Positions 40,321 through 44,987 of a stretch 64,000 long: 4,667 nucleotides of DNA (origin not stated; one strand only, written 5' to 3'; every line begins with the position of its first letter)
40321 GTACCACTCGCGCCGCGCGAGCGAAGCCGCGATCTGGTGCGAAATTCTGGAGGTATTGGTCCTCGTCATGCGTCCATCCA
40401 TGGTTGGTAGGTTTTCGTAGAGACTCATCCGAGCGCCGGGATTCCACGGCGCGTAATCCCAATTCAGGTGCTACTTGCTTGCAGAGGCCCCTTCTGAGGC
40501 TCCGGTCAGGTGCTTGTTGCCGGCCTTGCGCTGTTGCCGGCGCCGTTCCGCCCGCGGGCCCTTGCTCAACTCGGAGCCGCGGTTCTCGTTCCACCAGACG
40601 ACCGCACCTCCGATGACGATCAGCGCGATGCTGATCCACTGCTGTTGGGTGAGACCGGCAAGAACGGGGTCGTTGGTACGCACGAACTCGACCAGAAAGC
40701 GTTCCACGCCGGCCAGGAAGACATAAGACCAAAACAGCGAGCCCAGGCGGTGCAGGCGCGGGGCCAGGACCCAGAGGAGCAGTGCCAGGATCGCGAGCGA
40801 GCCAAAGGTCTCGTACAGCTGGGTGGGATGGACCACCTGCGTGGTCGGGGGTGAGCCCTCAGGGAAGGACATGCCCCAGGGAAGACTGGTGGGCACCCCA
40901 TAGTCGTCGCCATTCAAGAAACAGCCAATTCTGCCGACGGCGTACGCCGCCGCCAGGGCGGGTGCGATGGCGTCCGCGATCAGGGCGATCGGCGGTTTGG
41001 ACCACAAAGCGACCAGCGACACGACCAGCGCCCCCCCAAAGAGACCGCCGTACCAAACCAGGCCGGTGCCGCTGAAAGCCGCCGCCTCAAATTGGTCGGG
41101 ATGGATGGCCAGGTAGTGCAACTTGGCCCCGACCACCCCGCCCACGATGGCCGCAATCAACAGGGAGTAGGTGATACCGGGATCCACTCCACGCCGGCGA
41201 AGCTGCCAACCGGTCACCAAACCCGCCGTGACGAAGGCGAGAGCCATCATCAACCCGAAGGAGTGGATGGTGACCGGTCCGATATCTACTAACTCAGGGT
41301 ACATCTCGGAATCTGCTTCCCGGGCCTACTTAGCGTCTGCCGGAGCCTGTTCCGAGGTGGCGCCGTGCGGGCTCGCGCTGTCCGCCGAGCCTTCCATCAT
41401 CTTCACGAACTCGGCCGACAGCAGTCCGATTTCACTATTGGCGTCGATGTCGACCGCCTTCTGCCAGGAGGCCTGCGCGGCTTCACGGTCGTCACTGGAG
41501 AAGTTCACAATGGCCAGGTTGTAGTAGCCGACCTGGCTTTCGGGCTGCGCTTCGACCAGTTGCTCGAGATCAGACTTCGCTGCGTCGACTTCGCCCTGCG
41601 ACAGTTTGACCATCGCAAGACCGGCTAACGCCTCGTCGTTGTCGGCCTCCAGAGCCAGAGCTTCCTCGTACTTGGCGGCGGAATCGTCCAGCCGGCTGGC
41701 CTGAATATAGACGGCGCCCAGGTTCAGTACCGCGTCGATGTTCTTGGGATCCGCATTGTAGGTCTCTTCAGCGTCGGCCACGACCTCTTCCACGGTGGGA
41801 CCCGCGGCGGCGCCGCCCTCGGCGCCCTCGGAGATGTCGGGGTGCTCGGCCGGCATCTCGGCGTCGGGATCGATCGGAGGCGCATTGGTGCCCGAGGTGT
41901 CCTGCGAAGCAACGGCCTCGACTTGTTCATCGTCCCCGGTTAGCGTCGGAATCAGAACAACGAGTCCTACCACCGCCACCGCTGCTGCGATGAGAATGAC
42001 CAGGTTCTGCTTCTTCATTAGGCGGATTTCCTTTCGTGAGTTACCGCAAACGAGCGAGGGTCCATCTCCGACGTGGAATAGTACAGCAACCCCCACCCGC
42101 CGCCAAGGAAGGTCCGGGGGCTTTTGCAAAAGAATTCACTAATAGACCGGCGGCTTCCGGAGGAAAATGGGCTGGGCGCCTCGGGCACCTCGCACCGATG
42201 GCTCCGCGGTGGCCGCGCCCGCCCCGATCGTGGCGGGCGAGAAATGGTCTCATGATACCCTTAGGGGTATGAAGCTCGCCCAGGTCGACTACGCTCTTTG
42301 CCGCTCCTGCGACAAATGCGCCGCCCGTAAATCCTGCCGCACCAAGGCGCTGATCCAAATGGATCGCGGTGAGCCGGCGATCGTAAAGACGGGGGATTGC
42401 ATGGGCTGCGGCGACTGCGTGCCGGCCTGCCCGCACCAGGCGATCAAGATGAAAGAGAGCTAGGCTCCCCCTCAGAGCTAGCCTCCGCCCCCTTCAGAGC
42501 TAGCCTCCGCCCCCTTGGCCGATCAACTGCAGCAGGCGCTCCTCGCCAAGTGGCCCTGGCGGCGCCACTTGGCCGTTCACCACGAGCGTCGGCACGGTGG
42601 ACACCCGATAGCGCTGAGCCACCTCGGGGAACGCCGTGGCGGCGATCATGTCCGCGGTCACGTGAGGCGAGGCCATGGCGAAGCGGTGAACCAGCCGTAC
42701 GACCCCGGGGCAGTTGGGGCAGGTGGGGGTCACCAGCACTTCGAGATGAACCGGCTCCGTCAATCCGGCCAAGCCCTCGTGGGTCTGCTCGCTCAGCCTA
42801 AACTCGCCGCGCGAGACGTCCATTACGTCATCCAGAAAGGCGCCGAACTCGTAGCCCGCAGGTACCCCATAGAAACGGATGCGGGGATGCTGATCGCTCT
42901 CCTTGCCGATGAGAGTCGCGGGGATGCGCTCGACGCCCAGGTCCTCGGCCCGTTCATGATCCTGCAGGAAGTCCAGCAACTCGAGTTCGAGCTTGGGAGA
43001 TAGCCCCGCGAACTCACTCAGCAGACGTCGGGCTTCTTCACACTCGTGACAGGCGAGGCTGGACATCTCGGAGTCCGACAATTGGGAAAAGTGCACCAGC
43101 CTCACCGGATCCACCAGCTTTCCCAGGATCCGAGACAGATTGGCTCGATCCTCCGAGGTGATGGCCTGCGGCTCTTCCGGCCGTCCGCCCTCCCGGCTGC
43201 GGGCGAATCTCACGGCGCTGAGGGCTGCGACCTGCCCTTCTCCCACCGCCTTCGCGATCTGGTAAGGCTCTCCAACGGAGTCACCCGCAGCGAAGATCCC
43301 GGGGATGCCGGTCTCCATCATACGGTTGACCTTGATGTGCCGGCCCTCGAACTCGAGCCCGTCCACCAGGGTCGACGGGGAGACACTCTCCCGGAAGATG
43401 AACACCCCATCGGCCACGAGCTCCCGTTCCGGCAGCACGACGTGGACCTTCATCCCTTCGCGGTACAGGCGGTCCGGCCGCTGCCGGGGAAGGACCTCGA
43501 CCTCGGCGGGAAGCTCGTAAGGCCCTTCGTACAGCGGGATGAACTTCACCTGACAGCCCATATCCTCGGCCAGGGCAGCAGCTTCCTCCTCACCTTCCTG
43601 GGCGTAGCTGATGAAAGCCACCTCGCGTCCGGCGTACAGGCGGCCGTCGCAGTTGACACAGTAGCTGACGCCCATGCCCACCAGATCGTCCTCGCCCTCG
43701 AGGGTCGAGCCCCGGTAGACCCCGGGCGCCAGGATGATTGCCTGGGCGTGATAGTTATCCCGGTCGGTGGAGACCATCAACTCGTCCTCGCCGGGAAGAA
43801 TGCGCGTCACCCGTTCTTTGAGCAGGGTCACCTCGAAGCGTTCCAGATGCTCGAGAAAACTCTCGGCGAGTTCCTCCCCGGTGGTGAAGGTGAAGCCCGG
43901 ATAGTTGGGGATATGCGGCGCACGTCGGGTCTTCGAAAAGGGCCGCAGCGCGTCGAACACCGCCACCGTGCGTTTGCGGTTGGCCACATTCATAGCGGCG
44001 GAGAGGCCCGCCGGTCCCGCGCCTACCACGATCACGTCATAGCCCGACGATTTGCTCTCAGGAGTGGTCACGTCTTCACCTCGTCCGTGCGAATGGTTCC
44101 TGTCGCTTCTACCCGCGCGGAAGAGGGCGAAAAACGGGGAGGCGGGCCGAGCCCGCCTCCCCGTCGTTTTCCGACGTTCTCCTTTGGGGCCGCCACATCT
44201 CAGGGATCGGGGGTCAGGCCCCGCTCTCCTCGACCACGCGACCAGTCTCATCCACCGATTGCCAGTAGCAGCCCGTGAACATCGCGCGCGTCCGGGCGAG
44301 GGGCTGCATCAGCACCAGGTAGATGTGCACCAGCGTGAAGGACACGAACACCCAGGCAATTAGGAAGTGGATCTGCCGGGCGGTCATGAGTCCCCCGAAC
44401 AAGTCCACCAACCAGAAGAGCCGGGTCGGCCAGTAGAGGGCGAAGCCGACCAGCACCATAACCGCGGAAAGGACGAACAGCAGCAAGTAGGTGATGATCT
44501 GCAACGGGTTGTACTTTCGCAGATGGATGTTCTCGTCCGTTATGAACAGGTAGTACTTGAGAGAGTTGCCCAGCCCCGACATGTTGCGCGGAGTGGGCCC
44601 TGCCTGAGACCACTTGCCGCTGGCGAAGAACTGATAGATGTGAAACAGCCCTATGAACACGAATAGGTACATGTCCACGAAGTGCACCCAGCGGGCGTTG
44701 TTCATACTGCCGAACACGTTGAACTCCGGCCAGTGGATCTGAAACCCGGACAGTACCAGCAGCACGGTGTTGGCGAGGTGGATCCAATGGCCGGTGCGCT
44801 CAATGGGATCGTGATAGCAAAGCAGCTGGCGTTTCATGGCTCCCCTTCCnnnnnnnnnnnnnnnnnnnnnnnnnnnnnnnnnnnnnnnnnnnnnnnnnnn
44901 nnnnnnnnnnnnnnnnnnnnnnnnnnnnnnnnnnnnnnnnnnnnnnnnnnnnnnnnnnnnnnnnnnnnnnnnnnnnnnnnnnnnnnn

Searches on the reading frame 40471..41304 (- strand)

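Call 45: search_protein_families(library=pfam, proteins=[window:40471-41304:-], max_evalue=0.00001)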
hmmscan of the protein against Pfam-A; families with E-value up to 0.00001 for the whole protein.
window:40471-41304:- (277 aa): 1 family
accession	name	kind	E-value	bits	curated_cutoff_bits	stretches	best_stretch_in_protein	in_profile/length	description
PF01790.23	LGT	-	1.1e-54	185.8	24.9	1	3-238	1-240/240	Prolipoprotein diacylglyceryl transferase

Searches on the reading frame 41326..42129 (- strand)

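Call 45: search_protein_families(library=pfam, proteins=[window:41326-42129:-], max_evalue=0.00001)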
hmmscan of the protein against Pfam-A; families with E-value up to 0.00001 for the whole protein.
window:41326-42129:- (267 aa): 8 families
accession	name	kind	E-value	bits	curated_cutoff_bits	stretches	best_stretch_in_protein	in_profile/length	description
PF07719.23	TPR_2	-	1.2e-10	41.1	27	0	135-163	5-33/34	Tetratricopeptide repeat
PF14559.12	TPR_19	-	3.2e-09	37.4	25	1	144-199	4-60/68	Tetratricopeptide repeat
PF13431.12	TPR_17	-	4.2e-08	33.3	24.4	0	154-184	2-32/34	Tetratricopeptide repeat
PF00515.34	TPR_1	-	5.9e-08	32.6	27.8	0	135-163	5-33/34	Tetratricopeptide repeat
PF13181.12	TPR_8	-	6.7e-08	32.5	25.7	0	166-197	2-33/34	Tetratricopeptide repeat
PF23914.1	TPR_CcmH_CycH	-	1.2e-06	28.9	42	1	126-226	45-148/158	Cytochrome c-type biogenesis protein H TPR domain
PF13432.12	TPR_16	-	1.9e-06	28.6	32.7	0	171-231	3-63/65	Tetratricopeptide repeat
PF13414.12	TPR_11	-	3e-06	27.2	26.8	0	140-179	3-42/42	TPR repeat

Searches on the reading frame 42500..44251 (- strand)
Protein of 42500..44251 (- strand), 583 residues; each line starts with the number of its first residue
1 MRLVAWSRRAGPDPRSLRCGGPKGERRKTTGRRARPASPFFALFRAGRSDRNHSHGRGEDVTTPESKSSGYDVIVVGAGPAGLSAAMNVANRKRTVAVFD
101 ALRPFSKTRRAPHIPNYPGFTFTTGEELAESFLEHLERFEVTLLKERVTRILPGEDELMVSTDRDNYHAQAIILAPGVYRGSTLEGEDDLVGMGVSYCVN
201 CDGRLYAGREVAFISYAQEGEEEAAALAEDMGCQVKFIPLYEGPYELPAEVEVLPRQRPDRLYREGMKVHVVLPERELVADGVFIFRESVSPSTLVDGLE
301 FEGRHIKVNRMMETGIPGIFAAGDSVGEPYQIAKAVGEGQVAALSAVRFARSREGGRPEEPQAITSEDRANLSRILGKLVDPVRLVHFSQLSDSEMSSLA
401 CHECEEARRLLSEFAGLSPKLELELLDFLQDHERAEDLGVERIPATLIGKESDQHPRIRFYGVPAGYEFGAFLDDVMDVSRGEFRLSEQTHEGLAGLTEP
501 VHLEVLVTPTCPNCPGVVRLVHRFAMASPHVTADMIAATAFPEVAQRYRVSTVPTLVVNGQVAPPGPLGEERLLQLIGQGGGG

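Call 45: search_protein_families(library=pfam, proteins=[window:42500-44251:-], max_evalue=0.00001)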
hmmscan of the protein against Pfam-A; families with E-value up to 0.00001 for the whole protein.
window:42500-44251:- (583 aa): 9 families
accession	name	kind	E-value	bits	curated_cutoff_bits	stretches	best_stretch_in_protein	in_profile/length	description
PF07992.20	Pyr_redox_2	-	1.8e-20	74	26.1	1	71-339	1-291/291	Pyridine nucleotide-disulphide oxidoreductase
PF13192.12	Thioredoxin_3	-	9e-17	61.3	24.8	1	502-566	2-63/76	Thioredoxin domain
PF01134.28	GIDA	-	4e-08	33.1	22.1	0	72-99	1-28/391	Glucose inhibited division protein A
PF13738.12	Pyr_redox_3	-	7.7e-08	32.4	30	0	124-187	79-146/305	Pyridine nucleotide-disulphide oxidoreductase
PF03486.20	HI0933_like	-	2.1e-07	31.1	50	0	72-103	2-33/244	HI0933-like protein Rossmann domain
PF01266.30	DAO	-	1.5e-06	28.4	27.9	0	72-102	1-31/353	FAD dependent oxidoreductase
PF00462.30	Glutaredoxin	-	3.1e-06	27.7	22.9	0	505-562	3-59/60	Glutaredoxin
PF00890.30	FAD_binding_2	-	3.2e-06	27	20.4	0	72-105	1-34/414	FAD binding domain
PF23357.1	DUF7088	-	5.2e-06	27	27.8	0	484-548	5-75/105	Domain of unknown function (DUF7088)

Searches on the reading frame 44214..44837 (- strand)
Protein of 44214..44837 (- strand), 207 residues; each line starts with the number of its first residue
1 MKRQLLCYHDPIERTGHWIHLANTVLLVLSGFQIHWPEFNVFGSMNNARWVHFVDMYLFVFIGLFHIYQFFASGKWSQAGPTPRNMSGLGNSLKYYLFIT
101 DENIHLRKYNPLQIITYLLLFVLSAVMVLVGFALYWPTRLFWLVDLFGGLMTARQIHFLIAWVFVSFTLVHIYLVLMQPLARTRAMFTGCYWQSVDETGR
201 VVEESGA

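Call 45: search_protein_families(library=pfam, proteins=[window:44214-44837:-], max_evalue=0.00001)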
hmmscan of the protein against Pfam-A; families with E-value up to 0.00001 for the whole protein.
window:44214-44837:- (207 aa): 1 family
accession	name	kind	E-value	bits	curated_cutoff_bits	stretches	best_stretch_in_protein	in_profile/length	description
PF01292.26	Ni_hydr_CYTB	-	2.4e-20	73.5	30.1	1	9-189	2-179/179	Prokaryotic cytochrome b561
